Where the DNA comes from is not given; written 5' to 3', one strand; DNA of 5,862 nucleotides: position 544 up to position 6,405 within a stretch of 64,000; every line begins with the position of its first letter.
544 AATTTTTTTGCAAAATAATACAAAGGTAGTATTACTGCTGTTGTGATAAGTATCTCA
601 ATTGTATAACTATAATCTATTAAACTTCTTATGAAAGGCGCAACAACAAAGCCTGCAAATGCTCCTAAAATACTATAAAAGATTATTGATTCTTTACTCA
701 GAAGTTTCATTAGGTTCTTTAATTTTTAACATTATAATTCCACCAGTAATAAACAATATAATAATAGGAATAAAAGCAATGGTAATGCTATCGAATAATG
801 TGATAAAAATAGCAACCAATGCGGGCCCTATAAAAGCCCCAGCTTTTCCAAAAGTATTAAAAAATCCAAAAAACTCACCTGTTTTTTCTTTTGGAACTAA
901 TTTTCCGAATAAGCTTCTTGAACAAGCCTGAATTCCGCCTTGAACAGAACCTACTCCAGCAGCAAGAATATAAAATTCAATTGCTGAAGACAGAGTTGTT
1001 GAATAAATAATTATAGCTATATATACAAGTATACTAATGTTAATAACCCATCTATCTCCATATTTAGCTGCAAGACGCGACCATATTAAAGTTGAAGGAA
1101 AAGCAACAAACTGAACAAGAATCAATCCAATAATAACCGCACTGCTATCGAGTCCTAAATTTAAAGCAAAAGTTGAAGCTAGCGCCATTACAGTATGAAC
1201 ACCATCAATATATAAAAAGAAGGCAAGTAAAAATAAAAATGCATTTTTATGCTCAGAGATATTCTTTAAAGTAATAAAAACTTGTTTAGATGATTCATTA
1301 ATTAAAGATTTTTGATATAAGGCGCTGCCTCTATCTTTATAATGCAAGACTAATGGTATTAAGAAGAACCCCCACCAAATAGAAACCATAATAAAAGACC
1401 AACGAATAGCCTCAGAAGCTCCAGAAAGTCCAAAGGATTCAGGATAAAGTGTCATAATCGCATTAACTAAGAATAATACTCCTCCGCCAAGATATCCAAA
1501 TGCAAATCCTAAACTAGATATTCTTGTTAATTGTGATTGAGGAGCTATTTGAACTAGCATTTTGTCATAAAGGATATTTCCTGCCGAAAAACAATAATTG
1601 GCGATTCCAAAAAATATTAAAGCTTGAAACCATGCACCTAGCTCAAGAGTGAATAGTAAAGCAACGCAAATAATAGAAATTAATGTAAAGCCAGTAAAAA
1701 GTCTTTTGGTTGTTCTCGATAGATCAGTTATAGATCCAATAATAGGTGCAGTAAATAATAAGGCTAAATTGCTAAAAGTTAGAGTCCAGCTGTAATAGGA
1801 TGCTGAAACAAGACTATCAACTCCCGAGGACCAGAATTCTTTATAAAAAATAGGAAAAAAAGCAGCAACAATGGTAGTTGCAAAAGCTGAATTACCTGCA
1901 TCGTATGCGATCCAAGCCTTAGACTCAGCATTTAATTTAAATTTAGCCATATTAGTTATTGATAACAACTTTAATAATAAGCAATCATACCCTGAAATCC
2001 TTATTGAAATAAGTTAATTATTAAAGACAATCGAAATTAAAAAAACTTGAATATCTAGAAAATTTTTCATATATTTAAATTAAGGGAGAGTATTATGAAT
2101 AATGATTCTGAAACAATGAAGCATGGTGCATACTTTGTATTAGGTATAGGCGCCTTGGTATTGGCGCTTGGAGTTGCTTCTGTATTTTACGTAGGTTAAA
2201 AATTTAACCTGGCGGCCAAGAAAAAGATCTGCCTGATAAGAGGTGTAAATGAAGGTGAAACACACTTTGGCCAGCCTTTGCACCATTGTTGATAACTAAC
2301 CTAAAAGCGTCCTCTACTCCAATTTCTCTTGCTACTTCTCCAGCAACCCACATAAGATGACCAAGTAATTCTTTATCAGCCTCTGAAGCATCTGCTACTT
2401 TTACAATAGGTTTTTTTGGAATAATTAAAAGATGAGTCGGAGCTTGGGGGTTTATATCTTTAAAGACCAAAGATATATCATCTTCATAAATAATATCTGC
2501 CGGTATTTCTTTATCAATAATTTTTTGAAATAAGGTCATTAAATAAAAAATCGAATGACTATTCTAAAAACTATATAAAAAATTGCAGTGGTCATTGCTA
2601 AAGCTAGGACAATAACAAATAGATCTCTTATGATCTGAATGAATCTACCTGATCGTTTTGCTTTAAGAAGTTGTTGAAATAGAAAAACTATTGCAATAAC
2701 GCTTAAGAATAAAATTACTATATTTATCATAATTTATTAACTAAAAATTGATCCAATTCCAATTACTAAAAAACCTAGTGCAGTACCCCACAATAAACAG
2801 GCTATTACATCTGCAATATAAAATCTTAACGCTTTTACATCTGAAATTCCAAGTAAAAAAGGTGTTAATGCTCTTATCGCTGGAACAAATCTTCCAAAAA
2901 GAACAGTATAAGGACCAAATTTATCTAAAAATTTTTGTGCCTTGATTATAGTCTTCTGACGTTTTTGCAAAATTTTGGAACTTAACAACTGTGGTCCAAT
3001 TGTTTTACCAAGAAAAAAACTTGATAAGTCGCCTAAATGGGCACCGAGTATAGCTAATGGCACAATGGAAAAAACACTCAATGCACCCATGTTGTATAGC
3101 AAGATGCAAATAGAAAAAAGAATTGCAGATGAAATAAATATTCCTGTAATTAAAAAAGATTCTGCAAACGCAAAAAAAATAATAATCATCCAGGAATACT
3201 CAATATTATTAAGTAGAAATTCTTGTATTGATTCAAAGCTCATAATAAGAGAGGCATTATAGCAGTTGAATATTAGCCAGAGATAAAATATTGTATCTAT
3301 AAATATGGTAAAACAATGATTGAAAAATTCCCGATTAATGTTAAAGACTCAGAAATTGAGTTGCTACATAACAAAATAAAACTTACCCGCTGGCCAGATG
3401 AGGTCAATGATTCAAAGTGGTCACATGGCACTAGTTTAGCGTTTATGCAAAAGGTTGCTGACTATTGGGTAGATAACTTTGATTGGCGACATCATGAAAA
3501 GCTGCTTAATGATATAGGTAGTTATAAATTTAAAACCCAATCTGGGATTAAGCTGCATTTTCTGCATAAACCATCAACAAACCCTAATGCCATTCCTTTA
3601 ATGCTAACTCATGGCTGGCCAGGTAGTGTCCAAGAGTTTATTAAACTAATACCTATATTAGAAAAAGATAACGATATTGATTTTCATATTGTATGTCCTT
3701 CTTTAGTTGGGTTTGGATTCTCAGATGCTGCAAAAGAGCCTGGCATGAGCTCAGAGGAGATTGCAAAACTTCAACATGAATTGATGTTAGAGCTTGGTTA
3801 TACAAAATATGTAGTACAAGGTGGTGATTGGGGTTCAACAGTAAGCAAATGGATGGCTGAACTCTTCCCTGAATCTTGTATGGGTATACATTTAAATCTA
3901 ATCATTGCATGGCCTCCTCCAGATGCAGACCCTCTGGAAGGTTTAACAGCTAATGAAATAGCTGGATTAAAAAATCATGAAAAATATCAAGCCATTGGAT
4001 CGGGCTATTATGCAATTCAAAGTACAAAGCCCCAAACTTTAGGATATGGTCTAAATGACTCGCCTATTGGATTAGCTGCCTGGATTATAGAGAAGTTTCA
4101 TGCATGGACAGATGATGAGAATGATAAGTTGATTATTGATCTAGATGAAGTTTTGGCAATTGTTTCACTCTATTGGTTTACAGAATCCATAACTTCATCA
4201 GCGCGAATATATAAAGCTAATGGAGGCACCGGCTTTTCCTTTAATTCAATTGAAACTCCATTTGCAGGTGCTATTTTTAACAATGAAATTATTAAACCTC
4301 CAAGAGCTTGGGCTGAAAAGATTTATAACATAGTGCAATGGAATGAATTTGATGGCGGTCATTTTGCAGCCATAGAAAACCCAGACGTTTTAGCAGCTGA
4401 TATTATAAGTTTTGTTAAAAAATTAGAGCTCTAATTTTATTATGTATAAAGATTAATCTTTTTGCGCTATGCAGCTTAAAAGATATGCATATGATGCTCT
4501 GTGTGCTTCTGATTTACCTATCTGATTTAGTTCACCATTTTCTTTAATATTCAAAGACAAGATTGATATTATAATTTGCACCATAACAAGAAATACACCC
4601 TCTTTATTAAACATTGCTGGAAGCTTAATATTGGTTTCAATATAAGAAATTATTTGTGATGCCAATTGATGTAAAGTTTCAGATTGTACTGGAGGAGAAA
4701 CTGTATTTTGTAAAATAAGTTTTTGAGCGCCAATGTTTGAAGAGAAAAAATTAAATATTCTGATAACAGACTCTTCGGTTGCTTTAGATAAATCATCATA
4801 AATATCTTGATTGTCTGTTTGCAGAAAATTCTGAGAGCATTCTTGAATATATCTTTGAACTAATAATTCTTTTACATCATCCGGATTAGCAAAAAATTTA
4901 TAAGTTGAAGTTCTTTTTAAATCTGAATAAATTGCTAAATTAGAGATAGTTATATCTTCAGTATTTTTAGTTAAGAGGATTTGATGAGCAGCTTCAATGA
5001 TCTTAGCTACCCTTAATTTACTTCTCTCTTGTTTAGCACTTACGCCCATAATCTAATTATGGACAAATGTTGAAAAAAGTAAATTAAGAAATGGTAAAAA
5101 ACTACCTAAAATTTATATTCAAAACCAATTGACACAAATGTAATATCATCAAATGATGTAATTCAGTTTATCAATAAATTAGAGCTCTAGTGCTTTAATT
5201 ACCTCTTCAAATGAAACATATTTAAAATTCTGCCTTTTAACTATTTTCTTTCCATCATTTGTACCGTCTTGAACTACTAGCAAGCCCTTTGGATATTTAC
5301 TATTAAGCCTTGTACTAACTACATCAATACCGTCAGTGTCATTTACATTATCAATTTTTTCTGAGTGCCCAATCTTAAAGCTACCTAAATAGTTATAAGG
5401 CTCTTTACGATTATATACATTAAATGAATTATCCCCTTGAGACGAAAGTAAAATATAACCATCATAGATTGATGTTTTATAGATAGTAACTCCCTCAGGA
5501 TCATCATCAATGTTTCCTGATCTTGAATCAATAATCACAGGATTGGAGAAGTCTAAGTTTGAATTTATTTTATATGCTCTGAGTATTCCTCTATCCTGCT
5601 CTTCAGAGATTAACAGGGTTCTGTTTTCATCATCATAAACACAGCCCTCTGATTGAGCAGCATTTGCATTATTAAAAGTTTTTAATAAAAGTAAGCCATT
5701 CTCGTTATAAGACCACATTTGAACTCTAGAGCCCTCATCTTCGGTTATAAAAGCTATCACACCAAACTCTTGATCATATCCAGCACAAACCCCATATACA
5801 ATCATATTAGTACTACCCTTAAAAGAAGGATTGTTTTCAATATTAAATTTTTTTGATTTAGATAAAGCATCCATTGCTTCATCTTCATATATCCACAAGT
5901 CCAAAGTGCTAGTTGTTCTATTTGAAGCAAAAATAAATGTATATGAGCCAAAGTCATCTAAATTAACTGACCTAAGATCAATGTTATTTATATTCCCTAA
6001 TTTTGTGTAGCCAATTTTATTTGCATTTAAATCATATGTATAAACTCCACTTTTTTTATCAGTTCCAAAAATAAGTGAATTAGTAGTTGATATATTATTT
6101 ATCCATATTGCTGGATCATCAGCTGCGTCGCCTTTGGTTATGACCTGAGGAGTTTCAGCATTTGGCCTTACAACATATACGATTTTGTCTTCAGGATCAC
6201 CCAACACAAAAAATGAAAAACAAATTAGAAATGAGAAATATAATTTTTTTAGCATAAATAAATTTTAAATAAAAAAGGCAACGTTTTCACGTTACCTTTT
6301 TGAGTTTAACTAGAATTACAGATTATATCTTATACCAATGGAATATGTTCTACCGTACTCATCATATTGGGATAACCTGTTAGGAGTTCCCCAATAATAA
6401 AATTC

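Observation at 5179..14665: Pho-box-headed locus: duplicated lipoprotein, two TonB-dependent receptors and a beta-propeller phytase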

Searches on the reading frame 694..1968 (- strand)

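Call 14: search_protein_families(library=pfam, proteins=[window:694-1968:-], max_evalue=0.001)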
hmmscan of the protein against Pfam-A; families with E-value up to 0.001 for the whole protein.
window:694-1968:- (424 aa): 3 families
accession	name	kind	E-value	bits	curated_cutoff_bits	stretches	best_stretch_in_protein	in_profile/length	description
PF11700.14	ATG22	-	1.3e-50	172.9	24.1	2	146-417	189-473/482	Vacuole effluxer Atg22 like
PF07690.21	MFS_1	-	2e-21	76.7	33.4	2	245-419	1-177/347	Major Facilitator Superfamily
PF13347.12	MFS_2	-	4.9e-08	32.4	27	1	29-393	7-385/427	MFS/sugar transport protein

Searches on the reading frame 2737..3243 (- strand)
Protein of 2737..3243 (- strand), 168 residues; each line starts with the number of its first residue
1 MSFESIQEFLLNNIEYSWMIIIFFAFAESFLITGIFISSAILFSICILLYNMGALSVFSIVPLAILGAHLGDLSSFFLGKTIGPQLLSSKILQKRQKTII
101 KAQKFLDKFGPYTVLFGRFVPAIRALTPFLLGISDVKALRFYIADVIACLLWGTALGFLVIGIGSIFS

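Call 14: search_protein_families(library=pfam, proteins=[window:2737-3243:-], max_evalue=0.001)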
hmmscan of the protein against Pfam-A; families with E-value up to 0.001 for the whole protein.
window:2737-3243:- (168 aa): 1 family
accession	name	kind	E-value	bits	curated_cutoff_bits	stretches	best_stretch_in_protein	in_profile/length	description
PF09335.16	VTT_dom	-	2.9e-15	57.3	33.9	1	52-159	10-120/123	VTT domain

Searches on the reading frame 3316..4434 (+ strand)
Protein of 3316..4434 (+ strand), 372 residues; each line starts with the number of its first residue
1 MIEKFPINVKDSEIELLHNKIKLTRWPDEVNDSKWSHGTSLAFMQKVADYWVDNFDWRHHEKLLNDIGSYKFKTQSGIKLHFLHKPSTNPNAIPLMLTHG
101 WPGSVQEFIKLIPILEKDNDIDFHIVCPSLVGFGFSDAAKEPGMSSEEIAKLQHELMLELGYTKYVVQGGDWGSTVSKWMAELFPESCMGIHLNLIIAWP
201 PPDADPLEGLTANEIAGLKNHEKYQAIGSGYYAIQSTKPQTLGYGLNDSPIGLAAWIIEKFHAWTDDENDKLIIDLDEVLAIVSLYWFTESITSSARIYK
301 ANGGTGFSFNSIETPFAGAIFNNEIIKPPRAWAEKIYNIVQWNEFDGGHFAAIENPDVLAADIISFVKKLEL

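Call 3: search_protein_families(library=pfam, proteins=[window:3316-4434:+], max_evalue=0.01)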
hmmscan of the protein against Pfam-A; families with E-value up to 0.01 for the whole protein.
window:3316-4434:+ (372 aa): 2 families
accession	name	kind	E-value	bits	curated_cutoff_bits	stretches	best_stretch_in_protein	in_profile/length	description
PF06441.18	EHN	-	2.5e-33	115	22.8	1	2-108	1-107/107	Epoxide hydrolase N terminus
PF00561.26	Abhydrolase_1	-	5.1e-19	69.3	25.8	1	94-198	2-104/245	alpha/beta hydrolase fold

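Call 4: search_protein_families(library=ncbifam, proteins=[window:3316-4434:+], max_evalue=0.01)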
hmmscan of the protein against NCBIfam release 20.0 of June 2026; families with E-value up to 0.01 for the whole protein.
window:3316-4434:+ (372 aa): 5 families
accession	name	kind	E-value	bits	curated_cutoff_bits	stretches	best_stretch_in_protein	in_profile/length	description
NF002873.0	PRK03204.1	equivalog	1.7e-08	34.1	466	1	76-200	22-138/286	haloalkane dehalogenase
NF002043.0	PRK00870.1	subfamily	1.5e-06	27.9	265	1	75-183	31-135/302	haloalkane dehalogenase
NF002938.0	PRK03592.1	equivalog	2e-06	27.4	241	1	91-222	29-154/298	haloalkane dehalogenase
TIGR03056.1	bchO_mg_che_rel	equivalog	0.00013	21.1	172.55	1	90-184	25-116/278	alpha/beta fold hydrolase BchO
TIGR01249.1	pro_imino_pep_1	equivalog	0.00015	21.1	259.75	1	84-196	19-128/307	prolyl aminopeptidase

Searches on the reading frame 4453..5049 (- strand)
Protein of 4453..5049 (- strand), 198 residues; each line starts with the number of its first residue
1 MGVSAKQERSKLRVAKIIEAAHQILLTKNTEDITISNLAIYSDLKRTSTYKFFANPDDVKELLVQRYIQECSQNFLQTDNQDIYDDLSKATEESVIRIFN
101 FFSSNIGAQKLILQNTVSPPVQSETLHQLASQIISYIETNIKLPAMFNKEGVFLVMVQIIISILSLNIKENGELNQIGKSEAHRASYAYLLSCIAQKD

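Call 3: search_protein_families(library=pfam, proteins=[window:4453-5049:-], max_evalue=0.01)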
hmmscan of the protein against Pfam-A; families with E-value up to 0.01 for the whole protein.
window:4453-5049:- (198 aa): 1 family
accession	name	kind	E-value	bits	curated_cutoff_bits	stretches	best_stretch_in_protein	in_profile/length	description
PF00618.25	RasGEF_N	-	0.0019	18.9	28.3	1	49-102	32-85/106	RasGEF N-terminal motif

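Call 4: search_protein_families(library=ncbifam, proteins=[window:4453-5049:-], max_evalue=0.01)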
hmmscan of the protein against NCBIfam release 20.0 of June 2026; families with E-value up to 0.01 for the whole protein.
window:4453-5049:- (198 aa): 2 families
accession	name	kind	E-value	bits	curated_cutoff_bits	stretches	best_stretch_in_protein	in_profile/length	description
NF051852.1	efflux_TF_MtrR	exception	0.001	18.9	280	1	6-112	5-109/205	multidrug efflux system transcriptional repressor MtrR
NF007015.0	PRK09480.1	equivalog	0.0019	17.8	120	1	5-142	3-136/197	nucleoid occlusion factor SlmA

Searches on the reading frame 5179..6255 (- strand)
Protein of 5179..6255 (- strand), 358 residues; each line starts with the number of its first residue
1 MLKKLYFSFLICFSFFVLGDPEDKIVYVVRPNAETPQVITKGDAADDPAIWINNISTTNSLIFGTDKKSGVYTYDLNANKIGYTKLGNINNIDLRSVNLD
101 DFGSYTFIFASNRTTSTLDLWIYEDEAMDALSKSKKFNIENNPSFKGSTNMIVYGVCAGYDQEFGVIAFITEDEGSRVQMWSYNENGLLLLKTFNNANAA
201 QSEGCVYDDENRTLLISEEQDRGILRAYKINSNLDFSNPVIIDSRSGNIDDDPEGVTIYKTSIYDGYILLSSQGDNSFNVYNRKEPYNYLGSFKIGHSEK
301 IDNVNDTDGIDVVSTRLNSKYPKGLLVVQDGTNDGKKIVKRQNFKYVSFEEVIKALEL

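Call 3: search_protein_families(library=pfam, proteins=[window:5179-6255:-], max_evalue=0.01)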
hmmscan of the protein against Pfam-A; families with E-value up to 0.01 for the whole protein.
window:5179-6255:- (358 aa): 1 family
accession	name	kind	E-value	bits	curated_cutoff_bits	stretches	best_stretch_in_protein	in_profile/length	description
PF02333.21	Phytase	-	8e-52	176.9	21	1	28-356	32-357/375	Phytase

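Call 4: search_protein_families(library=ncbifam, proteins=[window:5179-6255:-], max_evalue=0.01)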
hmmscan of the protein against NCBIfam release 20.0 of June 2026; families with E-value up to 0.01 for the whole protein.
window:5179-6255:- (358 aa): 1 family
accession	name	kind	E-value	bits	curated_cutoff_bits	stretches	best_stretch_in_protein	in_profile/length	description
NF045638.1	Mrt_dep_phytase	exception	3.2e-33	115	440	1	26-356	23-347/430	myxosortase-dependent phytase-like phosphatase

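Call 68: find_related_loci(query=window:5179-6255:-, collection=metagenome_contigs, flank=10000)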
Query window:5179-6255:- (358 aa) in metagenome_contigs; peptide patterns used: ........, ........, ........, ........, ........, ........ (x = any residue, [..] = any of these).
599 stretches matched a pattern (row limit reached: there are more); 457 encode a relative of the query (tblastn E <= 1e-3); the best 80 are kept; 80 distinct loci.
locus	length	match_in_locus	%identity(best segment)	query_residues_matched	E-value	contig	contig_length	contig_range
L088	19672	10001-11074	94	1-358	0e+0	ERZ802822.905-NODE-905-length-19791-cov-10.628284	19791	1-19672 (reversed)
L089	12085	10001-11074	92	1-358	0e+0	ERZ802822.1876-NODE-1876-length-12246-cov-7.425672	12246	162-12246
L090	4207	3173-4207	95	1-345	0e+0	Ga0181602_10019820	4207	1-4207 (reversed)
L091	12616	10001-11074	85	1-358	0e+0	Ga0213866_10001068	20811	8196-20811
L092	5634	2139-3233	64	1-358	2e-159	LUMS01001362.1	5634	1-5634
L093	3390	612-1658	55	1-358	1e-128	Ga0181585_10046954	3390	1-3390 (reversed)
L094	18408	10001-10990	58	27-358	7e-125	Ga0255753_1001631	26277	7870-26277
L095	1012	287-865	97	48-240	3e-134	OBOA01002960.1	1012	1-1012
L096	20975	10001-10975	57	33-358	2e-121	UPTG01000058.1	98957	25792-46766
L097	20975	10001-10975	56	33-358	1e-120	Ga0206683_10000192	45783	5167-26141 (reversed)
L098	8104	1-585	95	164-358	7e-119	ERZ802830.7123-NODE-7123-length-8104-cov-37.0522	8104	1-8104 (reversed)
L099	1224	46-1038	56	26-358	2e-129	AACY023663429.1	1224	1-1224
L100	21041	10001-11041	55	1-357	9e-118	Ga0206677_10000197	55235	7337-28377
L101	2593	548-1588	55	1-357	1e-122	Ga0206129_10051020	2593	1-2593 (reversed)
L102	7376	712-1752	55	1-357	4e-117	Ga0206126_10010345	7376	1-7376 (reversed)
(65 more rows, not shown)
